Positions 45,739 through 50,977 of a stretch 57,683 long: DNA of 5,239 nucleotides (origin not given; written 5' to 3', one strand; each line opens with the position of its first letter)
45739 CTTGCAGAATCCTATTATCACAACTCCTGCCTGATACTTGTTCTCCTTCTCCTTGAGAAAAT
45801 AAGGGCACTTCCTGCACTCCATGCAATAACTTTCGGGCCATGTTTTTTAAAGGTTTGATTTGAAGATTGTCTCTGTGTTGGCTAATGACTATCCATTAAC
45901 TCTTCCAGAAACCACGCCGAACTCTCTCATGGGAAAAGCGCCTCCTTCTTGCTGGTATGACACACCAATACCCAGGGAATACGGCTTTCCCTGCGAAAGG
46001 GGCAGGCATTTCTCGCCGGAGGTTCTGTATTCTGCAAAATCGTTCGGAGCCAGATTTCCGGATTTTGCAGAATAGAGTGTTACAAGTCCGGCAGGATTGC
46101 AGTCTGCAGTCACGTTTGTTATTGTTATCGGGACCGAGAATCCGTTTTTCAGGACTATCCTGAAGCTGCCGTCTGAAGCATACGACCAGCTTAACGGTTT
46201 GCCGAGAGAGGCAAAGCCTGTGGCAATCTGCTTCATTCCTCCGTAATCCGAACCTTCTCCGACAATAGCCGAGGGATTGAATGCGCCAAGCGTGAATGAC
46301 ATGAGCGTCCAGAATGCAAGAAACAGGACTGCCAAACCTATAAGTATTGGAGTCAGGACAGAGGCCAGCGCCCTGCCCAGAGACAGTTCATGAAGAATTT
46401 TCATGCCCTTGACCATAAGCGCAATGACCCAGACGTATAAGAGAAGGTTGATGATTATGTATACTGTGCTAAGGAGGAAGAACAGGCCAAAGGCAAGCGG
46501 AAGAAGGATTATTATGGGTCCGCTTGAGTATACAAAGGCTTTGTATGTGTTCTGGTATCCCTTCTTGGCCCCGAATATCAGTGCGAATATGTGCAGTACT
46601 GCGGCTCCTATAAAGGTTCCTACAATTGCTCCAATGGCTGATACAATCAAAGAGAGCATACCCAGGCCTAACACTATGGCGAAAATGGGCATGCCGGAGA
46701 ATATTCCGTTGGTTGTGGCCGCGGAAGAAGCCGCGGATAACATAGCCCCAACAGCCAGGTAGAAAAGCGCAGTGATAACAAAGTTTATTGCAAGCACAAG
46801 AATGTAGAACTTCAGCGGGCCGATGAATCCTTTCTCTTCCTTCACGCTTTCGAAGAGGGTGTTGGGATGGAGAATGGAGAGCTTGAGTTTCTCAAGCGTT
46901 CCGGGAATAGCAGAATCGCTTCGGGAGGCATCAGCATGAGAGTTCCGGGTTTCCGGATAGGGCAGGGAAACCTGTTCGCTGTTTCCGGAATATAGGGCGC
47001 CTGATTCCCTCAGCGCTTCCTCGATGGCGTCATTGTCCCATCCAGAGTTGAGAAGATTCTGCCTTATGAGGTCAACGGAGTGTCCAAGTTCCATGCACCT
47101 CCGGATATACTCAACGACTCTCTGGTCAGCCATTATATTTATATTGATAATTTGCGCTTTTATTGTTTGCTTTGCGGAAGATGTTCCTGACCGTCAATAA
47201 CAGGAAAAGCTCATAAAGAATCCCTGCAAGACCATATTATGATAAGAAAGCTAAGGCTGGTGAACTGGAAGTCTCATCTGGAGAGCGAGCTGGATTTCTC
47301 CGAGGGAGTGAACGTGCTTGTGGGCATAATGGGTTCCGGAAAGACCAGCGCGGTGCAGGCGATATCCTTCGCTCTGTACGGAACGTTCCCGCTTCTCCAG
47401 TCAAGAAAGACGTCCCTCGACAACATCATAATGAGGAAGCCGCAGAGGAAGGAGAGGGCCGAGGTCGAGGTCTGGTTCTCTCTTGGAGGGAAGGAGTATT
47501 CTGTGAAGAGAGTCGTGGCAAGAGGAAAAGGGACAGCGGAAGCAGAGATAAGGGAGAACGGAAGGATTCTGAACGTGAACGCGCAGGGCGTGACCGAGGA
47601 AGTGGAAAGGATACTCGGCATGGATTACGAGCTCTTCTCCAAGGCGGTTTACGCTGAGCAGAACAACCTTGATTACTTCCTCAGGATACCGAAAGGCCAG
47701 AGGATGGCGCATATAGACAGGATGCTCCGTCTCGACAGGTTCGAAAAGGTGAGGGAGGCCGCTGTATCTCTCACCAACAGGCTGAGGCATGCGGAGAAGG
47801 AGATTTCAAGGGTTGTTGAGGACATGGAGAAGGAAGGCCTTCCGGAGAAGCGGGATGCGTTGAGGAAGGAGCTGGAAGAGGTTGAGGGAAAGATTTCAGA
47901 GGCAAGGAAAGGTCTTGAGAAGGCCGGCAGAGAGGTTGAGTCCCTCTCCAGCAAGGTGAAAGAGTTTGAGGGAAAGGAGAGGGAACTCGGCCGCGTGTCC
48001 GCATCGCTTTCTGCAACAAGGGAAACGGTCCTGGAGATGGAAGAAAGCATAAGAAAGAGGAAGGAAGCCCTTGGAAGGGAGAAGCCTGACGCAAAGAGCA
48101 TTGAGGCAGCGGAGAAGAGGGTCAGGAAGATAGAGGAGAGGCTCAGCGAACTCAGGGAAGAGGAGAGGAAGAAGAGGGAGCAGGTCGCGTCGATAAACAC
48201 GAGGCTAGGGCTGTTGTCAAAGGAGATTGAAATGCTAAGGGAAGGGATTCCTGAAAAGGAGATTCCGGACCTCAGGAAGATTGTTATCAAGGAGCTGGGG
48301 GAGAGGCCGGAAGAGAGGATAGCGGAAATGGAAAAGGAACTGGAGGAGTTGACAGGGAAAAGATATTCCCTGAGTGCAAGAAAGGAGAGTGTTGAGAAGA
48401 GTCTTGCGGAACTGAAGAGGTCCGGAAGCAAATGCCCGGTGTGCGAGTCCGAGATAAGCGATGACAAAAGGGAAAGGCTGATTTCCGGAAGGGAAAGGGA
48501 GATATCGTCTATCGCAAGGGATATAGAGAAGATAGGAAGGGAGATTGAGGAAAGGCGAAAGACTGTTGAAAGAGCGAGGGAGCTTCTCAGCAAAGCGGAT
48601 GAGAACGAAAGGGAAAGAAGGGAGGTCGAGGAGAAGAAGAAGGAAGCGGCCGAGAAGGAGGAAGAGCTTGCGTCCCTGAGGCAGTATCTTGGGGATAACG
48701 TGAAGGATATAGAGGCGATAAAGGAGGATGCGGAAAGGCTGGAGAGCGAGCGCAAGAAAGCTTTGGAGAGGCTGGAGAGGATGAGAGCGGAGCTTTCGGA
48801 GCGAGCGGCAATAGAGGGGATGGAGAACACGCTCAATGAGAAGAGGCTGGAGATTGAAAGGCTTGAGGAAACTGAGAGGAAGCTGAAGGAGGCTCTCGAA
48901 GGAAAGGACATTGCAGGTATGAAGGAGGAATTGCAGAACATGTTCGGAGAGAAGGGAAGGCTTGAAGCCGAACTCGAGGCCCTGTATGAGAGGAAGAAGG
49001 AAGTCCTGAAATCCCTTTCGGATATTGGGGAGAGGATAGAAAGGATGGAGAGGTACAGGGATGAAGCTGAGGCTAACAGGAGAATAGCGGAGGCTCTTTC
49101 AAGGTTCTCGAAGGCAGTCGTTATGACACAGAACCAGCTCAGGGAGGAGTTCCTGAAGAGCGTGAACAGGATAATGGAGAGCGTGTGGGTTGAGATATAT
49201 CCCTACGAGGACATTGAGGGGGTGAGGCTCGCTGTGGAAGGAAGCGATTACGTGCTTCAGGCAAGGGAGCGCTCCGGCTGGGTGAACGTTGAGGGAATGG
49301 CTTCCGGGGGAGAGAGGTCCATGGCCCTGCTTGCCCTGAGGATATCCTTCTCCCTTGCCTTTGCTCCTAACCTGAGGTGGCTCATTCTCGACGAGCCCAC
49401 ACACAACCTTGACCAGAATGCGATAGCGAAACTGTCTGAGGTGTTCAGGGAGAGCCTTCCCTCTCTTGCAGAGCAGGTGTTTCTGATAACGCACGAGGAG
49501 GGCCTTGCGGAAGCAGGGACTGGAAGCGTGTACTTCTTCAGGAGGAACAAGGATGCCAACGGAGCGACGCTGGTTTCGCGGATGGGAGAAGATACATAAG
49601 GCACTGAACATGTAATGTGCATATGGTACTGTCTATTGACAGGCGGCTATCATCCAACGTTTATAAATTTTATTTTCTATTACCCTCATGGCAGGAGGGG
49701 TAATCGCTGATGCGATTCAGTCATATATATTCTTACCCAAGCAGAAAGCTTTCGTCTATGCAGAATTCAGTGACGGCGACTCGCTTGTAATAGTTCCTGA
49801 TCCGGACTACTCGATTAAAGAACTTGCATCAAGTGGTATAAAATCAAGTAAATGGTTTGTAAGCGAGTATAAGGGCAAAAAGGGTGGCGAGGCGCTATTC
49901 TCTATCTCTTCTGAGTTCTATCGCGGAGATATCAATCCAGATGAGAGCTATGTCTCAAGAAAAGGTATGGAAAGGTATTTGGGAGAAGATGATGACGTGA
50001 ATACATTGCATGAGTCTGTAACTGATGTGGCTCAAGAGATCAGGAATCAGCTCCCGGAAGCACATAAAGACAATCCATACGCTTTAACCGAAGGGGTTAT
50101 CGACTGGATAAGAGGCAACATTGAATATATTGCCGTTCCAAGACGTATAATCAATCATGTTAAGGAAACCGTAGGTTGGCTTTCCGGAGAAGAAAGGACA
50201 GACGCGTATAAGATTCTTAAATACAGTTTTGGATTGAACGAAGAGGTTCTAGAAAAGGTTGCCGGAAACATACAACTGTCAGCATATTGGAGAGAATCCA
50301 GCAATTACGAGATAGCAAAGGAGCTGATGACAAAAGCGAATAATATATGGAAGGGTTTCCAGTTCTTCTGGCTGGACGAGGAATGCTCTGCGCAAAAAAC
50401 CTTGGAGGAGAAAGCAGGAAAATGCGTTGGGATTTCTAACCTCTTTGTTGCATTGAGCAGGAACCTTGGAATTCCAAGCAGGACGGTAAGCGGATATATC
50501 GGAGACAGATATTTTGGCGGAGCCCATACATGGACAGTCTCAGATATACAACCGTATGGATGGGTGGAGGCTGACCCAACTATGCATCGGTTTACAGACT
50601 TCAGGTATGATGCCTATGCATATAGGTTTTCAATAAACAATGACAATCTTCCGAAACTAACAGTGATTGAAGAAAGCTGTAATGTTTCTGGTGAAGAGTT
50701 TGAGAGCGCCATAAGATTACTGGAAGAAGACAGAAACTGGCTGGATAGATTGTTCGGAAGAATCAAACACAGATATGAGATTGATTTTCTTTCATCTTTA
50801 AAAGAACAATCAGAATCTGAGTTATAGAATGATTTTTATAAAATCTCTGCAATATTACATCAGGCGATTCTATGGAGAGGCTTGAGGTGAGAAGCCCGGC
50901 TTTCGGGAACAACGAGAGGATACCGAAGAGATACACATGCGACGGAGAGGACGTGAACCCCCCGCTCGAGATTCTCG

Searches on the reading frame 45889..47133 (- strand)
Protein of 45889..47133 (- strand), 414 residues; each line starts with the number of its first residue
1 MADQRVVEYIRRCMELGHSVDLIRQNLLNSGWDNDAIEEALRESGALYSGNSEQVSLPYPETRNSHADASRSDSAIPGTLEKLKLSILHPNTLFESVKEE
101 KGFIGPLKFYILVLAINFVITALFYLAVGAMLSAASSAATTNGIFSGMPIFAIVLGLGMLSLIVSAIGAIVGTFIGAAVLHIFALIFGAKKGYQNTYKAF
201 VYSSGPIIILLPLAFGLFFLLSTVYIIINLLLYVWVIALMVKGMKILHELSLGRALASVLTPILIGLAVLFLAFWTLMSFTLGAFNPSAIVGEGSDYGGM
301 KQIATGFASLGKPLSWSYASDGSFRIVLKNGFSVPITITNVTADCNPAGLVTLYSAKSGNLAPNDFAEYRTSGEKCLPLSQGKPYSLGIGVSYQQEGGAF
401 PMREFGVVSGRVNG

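Call 80: search_protein_families(library=pfam, proteins=[window:45889-47133:-], max_evalue=0.0001)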
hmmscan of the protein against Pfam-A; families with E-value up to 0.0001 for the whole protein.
window:45889-47133:- (414 aa): 1 family
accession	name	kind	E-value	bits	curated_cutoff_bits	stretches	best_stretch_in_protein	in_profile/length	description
PF04893.22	Yip1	-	3.2e-15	56.9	28.6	1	86-272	3-172/173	Yip1 domain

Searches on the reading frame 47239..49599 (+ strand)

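Call 80: search_protein_families(library=pfam, proteins=[window:47239-49599:+], max_evalue=0.0001)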
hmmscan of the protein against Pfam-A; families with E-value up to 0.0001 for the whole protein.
window:47239-49599:+ (786 aa): 7 families
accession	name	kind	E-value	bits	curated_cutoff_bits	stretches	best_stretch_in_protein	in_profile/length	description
PF13476.12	AAA_23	-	3e-20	74.1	27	1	4-226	1-200/201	AAA domain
PF02463.25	SMC_N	-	5.6e-12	46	40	1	1-761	1-206/220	RecF/RecN/SMC N terminal domain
PF13175.12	AAA_15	-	7.8e-09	36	32.1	1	1-393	1-276/374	AAA ATPase domain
PF13166.12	AAA_13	-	2e-08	33.9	36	0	392-623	251-470/713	AAA domain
PF13304.12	AAA_21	-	3.5e-06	27.7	27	0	567-755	220-301/304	AAA domain, putative AbiEii toxin, Type IV TA system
PF04423.19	Rad50_zn_hook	-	4.3e-06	26.9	24.3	1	380-425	3-48/52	Rad50 zinc hook motif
PF13555.12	AAA_29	-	7.3e-05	22.9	27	0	3-48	2-48/61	P-loop containing region of AAA domain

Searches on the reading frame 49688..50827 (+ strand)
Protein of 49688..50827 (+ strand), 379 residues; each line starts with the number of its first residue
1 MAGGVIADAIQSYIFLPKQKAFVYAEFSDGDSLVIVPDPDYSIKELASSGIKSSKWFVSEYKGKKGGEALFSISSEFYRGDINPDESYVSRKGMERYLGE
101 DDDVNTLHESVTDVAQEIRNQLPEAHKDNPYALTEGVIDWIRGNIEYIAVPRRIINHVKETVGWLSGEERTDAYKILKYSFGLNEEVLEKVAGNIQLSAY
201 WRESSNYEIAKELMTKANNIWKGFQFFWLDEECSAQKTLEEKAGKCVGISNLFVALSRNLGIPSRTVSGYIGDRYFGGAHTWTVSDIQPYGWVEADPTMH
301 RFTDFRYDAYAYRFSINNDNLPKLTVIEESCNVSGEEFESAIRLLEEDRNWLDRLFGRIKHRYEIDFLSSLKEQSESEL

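Call 80: search_protein_families(library=pfam, proteins=[window:49688-50827:+], max_evalue=0.0001)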
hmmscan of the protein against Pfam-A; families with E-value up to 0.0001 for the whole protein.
window:49688-50827:+ (379 aa): 1 family
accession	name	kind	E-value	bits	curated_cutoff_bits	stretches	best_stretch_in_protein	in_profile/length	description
PF01841.26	Transglut_core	-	1.8e-16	60.8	23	1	206-297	14-108/108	Transglutaminase-like superfamily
